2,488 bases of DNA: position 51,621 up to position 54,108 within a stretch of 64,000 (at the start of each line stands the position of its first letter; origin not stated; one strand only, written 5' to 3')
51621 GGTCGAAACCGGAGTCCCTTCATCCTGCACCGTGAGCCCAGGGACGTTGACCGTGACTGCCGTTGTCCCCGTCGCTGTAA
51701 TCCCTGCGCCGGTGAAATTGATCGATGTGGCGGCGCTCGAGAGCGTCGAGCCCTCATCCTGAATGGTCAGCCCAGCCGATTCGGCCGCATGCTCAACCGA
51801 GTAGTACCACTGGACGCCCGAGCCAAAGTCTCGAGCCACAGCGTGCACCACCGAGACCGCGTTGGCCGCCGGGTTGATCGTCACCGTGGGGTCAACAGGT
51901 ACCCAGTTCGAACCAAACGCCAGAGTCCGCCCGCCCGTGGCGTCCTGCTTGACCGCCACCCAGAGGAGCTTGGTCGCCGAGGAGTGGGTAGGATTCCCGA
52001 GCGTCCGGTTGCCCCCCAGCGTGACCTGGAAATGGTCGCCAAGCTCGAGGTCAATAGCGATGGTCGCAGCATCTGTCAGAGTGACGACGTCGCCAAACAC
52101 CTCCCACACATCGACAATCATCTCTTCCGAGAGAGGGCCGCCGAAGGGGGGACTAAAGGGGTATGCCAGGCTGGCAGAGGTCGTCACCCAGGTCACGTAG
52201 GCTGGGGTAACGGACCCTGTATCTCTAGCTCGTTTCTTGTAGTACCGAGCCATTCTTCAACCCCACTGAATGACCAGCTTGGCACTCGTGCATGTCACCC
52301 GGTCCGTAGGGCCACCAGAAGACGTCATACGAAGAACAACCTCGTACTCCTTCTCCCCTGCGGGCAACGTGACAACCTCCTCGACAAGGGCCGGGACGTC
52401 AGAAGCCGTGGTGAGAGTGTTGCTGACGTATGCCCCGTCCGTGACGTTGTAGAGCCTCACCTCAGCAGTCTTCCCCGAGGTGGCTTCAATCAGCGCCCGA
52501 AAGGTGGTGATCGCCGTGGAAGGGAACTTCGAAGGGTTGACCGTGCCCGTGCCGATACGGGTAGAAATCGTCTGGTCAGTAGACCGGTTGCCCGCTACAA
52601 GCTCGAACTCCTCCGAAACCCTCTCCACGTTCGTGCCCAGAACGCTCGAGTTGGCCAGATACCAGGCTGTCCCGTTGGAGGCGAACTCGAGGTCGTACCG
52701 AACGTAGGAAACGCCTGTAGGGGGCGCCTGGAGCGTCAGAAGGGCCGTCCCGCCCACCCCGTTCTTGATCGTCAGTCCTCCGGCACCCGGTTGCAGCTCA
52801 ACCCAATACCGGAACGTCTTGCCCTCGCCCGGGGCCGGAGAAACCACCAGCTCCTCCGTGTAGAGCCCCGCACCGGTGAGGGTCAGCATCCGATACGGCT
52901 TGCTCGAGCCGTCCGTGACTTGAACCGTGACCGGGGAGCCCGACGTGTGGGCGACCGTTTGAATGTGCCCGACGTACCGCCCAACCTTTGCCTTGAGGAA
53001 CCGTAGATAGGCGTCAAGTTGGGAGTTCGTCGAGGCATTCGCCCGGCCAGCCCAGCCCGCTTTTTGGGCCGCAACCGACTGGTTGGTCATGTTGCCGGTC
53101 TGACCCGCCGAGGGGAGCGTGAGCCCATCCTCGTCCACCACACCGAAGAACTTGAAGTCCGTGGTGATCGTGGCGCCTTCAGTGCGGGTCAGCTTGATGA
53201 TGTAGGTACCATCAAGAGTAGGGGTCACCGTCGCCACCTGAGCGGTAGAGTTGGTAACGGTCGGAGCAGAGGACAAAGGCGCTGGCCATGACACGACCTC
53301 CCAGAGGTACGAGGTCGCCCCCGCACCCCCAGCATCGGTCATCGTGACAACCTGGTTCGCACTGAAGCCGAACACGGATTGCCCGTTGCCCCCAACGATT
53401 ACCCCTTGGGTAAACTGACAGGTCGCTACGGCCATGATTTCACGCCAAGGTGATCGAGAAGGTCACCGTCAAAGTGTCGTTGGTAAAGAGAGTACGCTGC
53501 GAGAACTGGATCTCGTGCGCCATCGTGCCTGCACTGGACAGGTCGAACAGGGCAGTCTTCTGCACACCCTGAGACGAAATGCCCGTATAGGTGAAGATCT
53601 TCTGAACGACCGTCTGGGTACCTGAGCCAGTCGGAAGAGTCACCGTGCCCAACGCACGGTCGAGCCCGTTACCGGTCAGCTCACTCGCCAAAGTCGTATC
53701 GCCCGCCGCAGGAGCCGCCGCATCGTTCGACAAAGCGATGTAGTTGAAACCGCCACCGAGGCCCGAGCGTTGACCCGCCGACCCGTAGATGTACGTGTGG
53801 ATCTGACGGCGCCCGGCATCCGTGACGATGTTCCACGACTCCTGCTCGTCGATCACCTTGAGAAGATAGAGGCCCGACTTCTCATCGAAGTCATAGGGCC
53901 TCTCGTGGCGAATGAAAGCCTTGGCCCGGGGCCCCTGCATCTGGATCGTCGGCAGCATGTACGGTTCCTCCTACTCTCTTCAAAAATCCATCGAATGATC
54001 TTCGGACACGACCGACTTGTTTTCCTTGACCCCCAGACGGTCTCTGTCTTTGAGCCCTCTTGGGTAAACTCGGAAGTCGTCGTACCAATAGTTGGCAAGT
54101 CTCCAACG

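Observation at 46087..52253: Two repeat-shaft proteins share an N-terminal anchor motif and 11-12 tandem repeats of 35-42 aa, with different tips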

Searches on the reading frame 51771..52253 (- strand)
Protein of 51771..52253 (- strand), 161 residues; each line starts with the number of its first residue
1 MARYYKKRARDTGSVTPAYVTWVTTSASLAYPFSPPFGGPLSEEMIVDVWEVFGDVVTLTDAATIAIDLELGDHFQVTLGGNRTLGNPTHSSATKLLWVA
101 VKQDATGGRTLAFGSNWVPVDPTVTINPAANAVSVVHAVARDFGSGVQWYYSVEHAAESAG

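Call 25: find_homologous_proteins(query=window:51771-52253:-, max_evalue=10)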
Query seq(161 aa) (161 aa): 533 proteins with E <= 10 among 772 candidates; the best 120 are listed.
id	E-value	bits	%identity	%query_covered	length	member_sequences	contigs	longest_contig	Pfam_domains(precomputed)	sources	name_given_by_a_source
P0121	2.8e-43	165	68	66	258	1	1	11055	PF26209.2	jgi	jgi:hypothetical protein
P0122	4.3e-43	165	63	70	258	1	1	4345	PF26209.2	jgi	jgi:hypothetical protein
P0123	2.9e-40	155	68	66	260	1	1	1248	PF26209.2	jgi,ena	-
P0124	6.0e-38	148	63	65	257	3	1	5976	PF26209.2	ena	-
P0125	9.6e-31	125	50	43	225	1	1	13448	PF26209.2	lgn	-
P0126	3.0e-28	116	47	51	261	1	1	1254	PF26209.2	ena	-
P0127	4.0e-18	83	60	52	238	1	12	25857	PF26209.2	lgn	-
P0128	1.2e-17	82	58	52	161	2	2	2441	PF26209.2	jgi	jgi:hypothetical protein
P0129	1.3e-17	82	58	50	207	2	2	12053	PF26209.2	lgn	-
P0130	1.9e-17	81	57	51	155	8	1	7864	PF26209.2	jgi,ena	-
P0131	2.7e-17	81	69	39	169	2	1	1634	PF26209.2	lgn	-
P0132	4.3e-17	80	45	77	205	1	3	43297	PF26209.2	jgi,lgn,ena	jgi:hypothetical protein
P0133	2.2e-16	78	55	52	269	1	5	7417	PF26209.2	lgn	-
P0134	2.6e-16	78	56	52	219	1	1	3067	PF26209.2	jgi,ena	jgi:hypothetical protein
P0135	3.2e-16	77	43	78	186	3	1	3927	PF26209.2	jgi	jgi:hypothetical protein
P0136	3.3e-16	77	56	50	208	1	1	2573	PF26209.2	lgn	-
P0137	3.5e-16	77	58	47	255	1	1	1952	PF26209.2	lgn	-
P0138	4.1e-16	77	63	40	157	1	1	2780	PF26209.2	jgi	jgi:hypothetical protein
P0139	5.0e-16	77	50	62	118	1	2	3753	PF26209.2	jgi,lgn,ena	jgi:hypothetical protein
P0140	6.1e-16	76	66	38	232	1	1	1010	PF26209.2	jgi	-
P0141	7.7e-16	76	54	52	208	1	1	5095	PF26209.2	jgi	jgi:hypothetical protein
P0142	9.9e-16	76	55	50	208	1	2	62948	PF26209.2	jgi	jgi:hypothetical protein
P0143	1.2e-15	75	56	52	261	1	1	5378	PF26209.2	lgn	-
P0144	1.4e-15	75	60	43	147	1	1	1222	PF26209.2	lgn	-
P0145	1.6e-15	75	56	49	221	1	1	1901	PF26209.2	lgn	-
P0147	2.3e-15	75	48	65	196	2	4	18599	PF26209.2,PF05662.20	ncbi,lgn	-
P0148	2.5e-15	74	54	52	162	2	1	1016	PF26209.2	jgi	jgi:hypothetical protein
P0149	2.8e-15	74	58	37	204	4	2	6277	PF26209.2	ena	-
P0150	4.1e-15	74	60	40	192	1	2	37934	PF26209.2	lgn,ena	-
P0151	4.2e-15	74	54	52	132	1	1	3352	PF26209.2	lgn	-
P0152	4.5e-15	74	48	61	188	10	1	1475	PF26209.2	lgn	-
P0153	6.5e-15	73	52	52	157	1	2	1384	PF26209.2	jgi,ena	-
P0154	6.6e-15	73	45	66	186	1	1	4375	PF26209.2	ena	-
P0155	6.8e-15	73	57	43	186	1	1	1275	PF26209.2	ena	-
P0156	6.9e-15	73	53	46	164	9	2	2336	PF26209.2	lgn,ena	-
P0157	7.2e-15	73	49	58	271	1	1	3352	PF26209.2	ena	-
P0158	7.6e-15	73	66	38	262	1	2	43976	PF26209.2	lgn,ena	-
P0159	8.4e-15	73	52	56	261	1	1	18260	PF26209.2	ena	-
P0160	1.0e-14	72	53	50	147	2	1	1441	PF26209.2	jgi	jgi:hypothetical protein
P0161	1.0e-14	72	53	46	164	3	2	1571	PF26209.2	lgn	-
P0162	1.1e-14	72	47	61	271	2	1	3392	PF26209.2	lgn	-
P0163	1.1e-14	72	43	62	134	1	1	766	PF26209.2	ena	-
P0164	1.2e-14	72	57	47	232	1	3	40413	PF26209.2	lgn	-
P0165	1.3e-14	72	51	54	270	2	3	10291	PF26209.2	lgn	-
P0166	1.4e-14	72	49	50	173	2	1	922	PF26209.2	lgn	-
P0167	1.4e-14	72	53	52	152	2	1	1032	PF26209.2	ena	-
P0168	1.4e-14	72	59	44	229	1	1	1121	PF26209.2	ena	-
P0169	1.5e-14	72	51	53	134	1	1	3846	PF26209.2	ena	-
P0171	1.7e-14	72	65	37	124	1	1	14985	PF26209.2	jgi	jgi:hypothetical protein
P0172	1.7e-14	72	49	55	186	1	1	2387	PF26209.2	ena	-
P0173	1.7e-14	72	47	61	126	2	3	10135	PF26209.2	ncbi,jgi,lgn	jgi:hypothetical protein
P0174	1.7e-14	72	53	53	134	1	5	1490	PF26209.2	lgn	-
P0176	2.0e-14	72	63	40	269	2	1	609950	PF26209.2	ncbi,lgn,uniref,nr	ncbi:hypothetical protein Ga0061063_0939 [Gulbenkiania indica]|uniref:Uncharacterized protein n=1 Ta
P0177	2.0e-14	71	51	53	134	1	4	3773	PF26209.2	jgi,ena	-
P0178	2.1e-14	71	57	43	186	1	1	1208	PF26209.2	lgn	-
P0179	2.3e-14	71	55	47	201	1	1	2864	PF26209.2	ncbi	-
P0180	2.4e-14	71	49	47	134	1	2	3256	PF26209.2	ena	-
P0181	2.4e-14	71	52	52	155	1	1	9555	PF26209.2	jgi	jgi:hypothetical protein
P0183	2.7e-14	71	51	53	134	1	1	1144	PF26209.2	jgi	-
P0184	2.8e-14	71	60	39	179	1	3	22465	PF26209.2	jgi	-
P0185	3.0e-14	71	49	57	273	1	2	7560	PF26209.2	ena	-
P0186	3.2e-14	71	57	45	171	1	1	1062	PF26209.2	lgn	-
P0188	3.6e-14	71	47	66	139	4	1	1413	PF26209.2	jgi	-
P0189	3.6e-14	71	46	65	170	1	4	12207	PF26209.2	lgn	-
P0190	3.7e-14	71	51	51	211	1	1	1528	PF26209.2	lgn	-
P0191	4.0e-14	71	53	49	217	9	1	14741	PF26209.2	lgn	-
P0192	4.4e-14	70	69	30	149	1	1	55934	-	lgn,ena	-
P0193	4.9e-14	70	55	47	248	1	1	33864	PF26209.2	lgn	-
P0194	5.2e-14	70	49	53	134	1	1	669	PF26209.2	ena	-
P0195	5.5e-14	70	55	52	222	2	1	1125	PF26209.2,PF18454.8,PF03406.19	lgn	-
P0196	5.6e-14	70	49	53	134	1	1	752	PF26209.2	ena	-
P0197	6.0e-14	70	49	55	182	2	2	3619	PF26209.2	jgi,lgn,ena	-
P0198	7.0e-14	70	47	55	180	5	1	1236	PF26209.2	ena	-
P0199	7.1e-14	70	51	52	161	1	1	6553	PF26209.2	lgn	-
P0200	7.1e-14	70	52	55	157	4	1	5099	PF26209.2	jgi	-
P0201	7.3e-14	70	55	44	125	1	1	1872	PF26209.2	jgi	jgi:hypothetical protein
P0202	7.4e-14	70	49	53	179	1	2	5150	PF26209.2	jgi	jgi:hypothetical protein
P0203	7.8e-14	70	51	53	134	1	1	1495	PF26209.2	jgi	-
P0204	8.2e-14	69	51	52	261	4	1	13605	PF26209.2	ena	-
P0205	8.5e-14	69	61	39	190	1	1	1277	PF26209.2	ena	-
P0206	8.5e-14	69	57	43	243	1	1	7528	PF26209.2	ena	-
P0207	8.7e-14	69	50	57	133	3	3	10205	PF26209.2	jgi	jgi:hypothetical protein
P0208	9.7e-14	69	55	52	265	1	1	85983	PF26209.2,PF03406.19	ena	-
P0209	9.7e-14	69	67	35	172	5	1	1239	PF26209.2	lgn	-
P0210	9.9e-14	69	49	53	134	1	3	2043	PF26209.2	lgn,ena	-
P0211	1.1e-13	69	49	51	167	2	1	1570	PF26209.2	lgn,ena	-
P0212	1.3e-13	69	53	52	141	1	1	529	PF26209.2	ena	-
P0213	1.3e-13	69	56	43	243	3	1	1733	PF26209.2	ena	-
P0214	1.3e-13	69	57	49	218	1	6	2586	PF10983.14,PF26209.2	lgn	-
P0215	1.4e-13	69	62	38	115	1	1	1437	PF26209.2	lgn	-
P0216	1.4e-13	69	47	57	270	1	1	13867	PF26209.2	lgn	-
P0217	1.4e-13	69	39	73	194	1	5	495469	PF26209.2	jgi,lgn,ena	-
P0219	1.7e-13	68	52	55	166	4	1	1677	PF26209.2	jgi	jgi:hypothetical protein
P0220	1.8e-13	68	53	50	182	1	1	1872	PF26209.2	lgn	-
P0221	1.8e-13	68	56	40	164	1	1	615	PF26209.2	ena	-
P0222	1.8e-13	68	49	53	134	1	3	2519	PF26209.2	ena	-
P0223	1.8e-13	68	59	40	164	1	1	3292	PF26209.2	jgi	jgi:hypothetical protein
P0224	1.8e-13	68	48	58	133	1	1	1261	PF26209.2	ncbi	-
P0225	1.9e-13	68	58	40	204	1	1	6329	PF26209.2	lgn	-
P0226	1.9e-13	68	50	55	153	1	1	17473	PF26209.2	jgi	-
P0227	1.9e-13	68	63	39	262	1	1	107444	PF26209.2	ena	-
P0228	2.2e-13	68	50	50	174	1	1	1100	PF26209.2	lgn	-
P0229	2.4e-13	68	51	52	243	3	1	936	PF26209.2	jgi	jgi:hypothetical protein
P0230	2.5e-13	68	49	53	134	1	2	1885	PF26209.2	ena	-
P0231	2.5e-13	68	58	37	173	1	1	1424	PF26209.2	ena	-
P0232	2.6e-13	68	58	39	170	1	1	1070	PF26209.2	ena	-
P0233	2.6e-13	68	49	52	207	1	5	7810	PF26209.2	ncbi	-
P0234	2.8e-13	68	49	54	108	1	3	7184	PF26209.2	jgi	jgi:hypothetical protein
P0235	2.8e-13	68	50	53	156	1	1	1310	PF26209.2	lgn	-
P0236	2.9e-13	68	49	61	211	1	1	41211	PF26209.2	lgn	-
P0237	3.0e-13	68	63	32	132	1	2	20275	-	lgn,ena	-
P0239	3.2e-13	68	48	55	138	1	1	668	PF26209.2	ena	-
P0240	3.4e-13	67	52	57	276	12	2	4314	PF26209.2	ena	-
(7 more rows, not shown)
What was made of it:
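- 51771..52085 (-): R2 aa 57-161: Phage_phiTE_241_C-like domain (PF26209) between plug and shaft. More than 500 hits, nearly all carrying a precomputed PF26209 hit; best E = 2.8e-43 at 68% identity (call 25).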

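Call 26: search_protein_families(library=pfam, proteins=[P0121, P0125, P0132, P0147, P0176, window:51771-52253:-], max_evalue=1)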
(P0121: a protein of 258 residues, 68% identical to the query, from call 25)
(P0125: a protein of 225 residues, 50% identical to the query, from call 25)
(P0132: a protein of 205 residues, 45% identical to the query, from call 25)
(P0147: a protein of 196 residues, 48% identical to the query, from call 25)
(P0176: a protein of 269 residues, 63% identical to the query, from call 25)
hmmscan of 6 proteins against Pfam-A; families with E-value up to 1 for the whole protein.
P0121 (258 aa): 0 families

P0125 (225 aa): 0 families

P0132 (205 aa): 0 families

P0147 (196 aa): 2 families
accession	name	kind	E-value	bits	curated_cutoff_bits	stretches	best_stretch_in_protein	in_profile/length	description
PF05662.19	YadA_stalk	-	9.9e-06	26.3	28.4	1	23-53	1-31/43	Coiled stalk of trimeric autotransporter adhesin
PF16580.11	Astro_capsid_p2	-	0.05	13.5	25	1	58-96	54-92/245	C-terminal tail of astrovirus capsid projection or spike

P0176 (269 aa): 0 families

seq(161 aa): 0 families
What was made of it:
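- On Pfam PF26209 Phage_phiTE_241_C (R2 aa 57-161): The model is not in the local Pfam copy: neither R2 nor its hits score (call 26).
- Closest known: Pfam PF26209 Phage_phiTE_241_C. Different: The model is absent from the local Pfam copy, so R2 itself could not be scored (call 26).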

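Call 30: find_encoding_contigs(protein=P0192, flank=10000, max_places=3)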
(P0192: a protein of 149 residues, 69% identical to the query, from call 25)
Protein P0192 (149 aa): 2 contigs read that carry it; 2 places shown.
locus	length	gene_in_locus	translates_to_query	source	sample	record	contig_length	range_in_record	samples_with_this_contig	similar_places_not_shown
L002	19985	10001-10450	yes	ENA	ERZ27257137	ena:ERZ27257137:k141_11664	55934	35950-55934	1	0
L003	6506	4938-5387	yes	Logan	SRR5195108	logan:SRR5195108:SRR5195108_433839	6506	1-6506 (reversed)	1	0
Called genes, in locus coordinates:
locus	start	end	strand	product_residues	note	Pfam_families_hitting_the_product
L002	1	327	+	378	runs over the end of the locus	-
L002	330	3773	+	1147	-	-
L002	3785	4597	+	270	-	-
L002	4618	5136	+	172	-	-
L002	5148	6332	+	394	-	PF22352:K319L-like_PKD (faint)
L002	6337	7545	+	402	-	-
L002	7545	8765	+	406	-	-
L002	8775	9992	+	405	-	-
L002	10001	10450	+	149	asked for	-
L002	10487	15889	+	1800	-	-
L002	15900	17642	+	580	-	-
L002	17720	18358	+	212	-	-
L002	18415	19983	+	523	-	?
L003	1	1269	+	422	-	?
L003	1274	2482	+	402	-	-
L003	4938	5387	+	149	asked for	-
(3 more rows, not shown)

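Call 31: find_encoding_contigs(protein=P0237, flank=10000, max_places=3)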
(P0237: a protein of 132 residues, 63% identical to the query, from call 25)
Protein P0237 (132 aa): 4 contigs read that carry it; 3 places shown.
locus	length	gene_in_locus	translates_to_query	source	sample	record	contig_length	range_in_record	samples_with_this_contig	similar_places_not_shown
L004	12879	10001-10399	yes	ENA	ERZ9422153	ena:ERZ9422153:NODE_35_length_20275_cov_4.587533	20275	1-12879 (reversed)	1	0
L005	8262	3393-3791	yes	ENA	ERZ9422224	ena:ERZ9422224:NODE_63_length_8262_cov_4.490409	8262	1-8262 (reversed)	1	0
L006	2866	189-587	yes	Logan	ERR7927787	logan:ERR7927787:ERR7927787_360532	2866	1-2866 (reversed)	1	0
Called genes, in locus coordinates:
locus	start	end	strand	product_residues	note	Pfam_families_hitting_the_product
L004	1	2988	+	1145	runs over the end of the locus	-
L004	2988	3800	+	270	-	-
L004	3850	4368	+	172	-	-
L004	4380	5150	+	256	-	PF02796:HTH_7 (faint), PF07460:NUMOD3 (faint), PF08279:HTH_11 (faint), PF13384:HTH_23 (weak), PF13613:HTH_Tnp_4 (faint)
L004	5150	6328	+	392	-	-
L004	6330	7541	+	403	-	-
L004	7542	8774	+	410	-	-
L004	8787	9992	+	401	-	-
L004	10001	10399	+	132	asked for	-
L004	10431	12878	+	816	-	?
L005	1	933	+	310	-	?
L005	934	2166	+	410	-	-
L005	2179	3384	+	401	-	-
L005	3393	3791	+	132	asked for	-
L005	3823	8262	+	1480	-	?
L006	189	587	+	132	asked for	-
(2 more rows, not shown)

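Call 82: find_encoding_contigs(protein=P0121, flank=8000, max_places=2)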
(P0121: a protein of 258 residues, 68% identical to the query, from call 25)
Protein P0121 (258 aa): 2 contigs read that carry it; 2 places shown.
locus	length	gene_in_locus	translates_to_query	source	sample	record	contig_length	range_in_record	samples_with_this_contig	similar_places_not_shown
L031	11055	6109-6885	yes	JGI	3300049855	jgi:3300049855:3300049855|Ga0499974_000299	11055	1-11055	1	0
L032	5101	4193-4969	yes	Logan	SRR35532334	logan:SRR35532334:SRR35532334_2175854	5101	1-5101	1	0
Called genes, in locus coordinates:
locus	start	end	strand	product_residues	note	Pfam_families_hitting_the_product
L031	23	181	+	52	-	-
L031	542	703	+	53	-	-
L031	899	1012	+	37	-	-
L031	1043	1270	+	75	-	-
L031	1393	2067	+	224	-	-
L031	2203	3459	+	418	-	PF26209:Phage_phiTE_241_C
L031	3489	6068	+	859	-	PF26209:Phage_phiTE_241_C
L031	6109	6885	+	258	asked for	PF26209:Phage_phiTE_241_C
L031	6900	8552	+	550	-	-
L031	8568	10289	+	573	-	-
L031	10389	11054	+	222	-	?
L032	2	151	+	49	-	?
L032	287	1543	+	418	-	PF26209:Phage_phiTE_241_C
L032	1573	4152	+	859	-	PF26209:Phage_phiTE_241_C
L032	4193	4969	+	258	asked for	PF26209:Phage_phiTE_241_C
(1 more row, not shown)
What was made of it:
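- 51771..52085 (-): The family name comes from call 82.
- On Pfam PF26209 Phage_phiTE_241_C (R2 aa 57-161): Membership rests on 63-68% identity to proteins with a precomputed PF26209 hit (calls 25, 82).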

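Call 87: search_protein_families(library=phrogs, proteins=[P0192], max_evalue=0.01)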
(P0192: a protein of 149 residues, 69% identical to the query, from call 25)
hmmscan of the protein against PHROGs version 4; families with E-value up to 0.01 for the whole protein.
P0192 (149 aa): 0 families

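Call 88: search_protein_families(library=pfam, proteins=[P0192, L002:6337-7545:+, L002:8775-9992:+], max_evalue=0.01)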
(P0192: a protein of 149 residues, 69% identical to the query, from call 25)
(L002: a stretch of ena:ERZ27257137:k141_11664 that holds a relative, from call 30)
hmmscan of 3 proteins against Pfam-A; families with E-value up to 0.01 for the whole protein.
P0192 (149 aa): 0 families

L002:6337-7545:+ (402 aa): 0 families

L002:8775-9992:+ (405 aa): 0 families

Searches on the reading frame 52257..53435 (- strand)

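Call 3: search_protein_families(library=pfam, proteins=[window:52257-53435:-], max_evalue=0.1)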
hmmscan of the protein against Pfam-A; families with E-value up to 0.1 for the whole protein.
window:52257-53435:- (392 aa): 1 family
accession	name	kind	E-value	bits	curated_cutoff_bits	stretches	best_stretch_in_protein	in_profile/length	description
PF22352.2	K319L-like_PKD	-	0.0022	18.4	27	1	39-87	27-71/84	K319L-like, PKD domain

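Call 4: search_protein_families(library=phrogs, proteins=[window:52257-53435:-], max_evalue=0.01)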
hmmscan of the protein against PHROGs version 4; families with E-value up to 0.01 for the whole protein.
window:52257-53435:- (392 aa): 1 family
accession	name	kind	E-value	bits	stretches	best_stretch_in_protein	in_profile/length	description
phrog_18776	-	unknown function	0.0072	17.3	0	249-281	23-55/81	-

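Call 20: search_protein_families(library=ncbifam, proteins=[window:52257-53435:-], max_evalue=0.1)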
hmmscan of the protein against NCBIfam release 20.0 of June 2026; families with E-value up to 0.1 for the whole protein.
window:52257-53435:- (392 aa): 1 family
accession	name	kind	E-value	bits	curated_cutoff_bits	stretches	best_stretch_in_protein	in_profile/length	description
NF041321.1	Alpha-amyl_MalA_Halo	equivalog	0.0057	15.1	875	1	40-142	26-125/666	alpha-amylase MalA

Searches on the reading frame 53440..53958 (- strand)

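Call 3: search_protein_families(library=pfam, proteins=[window:53440-53958:-], max_evalue=0.1)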
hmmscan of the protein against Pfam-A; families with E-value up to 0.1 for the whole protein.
window:53440-53958:- (172 aa): 0 families

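Call 4: search_protein_families(library=phrogs, proteins=[window:53440-53958:-], max_evalue=0.01)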
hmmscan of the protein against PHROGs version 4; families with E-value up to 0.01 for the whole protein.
window:53440-53958:- (172 aa): 1 family
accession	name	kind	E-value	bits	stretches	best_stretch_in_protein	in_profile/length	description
phrog_5417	-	unknown function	1.7e-06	28.9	1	34-170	24-155/156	-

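Call 20: search_protein_families(library=ncbifam, proteins=[window:53440-53958:-], max_evalue=0.1)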
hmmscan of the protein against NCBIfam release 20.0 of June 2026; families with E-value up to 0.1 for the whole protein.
window:53440-53958:- (172 aa): 0 families
